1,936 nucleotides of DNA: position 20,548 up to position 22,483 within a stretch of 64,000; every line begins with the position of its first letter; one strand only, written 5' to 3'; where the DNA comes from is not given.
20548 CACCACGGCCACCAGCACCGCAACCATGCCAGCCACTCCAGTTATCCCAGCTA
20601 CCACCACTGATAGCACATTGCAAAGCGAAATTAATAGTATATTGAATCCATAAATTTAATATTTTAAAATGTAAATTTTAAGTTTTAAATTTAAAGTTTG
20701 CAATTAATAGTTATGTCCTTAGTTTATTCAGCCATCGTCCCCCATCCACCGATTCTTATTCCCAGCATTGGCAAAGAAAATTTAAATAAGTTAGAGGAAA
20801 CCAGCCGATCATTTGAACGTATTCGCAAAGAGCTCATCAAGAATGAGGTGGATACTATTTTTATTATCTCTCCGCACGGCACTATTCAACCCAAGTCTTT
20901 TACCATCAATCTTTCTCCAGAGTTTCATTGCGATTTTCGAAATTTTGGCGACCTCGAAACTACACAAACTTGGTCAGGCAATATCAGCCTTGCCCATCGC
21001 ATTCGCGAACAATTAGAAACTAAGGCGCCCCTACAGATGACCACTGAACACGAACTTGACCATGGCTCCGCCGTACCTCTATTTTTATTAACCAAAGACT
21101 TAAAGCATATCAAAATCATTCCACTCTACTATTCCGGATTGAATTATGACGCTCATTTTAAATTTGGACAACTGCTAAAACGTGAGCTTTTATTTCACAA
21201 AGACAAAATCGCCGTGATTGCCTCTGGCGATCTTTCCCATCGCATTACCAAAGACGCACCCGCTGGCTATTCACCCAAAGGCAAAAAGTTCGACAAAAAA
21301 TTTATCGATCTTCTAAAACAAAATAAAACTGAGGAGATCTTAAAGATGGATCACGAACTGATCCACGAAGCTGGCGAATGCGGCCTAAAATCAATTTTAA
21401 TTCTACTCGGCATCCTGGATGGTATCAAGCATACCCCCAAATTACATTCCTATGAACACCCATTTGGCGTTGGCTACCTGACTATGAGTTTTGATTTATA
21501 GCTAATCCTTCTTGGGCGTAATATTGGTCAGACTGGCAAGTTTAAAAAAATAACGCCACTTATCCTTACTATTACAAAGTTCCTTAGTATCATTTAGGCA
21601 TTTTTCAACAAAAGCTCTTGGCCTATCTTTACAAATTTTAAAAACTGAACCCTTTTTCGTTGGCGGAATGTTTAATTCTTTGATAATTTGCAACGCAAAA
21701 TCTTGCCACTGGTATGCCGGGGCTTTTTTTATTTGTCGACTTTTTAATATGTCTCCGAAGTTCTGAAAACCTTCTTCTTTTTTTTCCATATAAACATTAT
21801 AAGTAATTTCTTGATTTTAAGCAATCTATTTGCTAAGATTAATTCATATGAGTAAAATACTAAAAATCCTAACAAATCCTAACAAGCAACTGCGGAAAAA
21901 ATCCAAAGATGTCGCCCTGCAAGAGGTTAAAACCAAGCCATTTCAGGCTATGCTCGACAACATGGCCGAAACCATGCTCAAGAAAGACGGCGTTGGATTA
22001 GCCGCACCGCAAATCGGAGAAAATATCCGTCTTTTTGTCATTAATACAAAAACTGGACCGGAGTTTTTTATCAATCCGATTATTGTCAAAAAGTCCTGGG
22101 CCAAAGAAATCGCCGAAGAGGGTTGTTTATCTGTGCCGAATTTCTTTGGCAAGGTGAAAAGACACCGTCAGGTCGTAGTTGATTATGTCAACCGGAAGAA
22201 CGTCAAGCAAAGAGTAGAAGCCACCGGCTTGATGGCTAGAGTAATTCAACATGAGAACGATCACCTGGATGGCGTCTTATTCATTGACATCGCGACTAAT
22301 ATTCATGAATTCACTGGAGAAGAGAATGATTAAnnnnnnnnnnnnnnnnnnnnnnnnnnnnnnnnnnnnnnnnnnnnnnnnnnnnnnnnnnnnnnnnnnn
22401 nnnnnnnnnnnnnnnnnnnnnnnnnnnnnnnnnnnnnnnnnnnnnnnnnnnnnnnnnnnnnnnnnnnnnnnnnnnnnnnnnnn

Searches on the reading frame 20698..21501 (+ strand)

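Call 60: search_protein_families(library=pfam, proteins=[window:20698-21501:+], max_evalue=0.001)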
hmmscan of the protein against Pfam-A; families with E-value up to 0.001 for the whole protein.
window:20698-21501:+ (267 aa): 2 families
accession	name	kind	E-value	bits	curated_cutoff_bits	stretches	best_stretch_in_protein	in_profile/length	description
PF02900.23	LigB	-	2.6e-44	151.8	26.3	1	12-260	3-266/269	Catalytic LigB subunit of aromatic ring-opening dioxygenase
PF01875.22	Memo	-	7.7e-11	42.1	27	1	87-253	85-250/269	Memo-like protein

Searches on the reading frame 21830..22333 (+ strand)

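Call 60: search_protein_families(library=pfam, proteins=[window:21830-22333:+], max_evalue=0.001)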
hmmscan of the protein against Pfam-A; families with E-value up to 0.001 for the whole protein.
window:21830-22333:+ (167 aa): 1 family
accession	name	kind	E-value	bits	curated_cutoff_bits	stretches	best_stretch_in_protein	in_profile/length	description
PF01327.26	Pep_deformylase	-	1.3e-46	158.4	22.8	1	10-157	1-152/156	Polypeptide deformylase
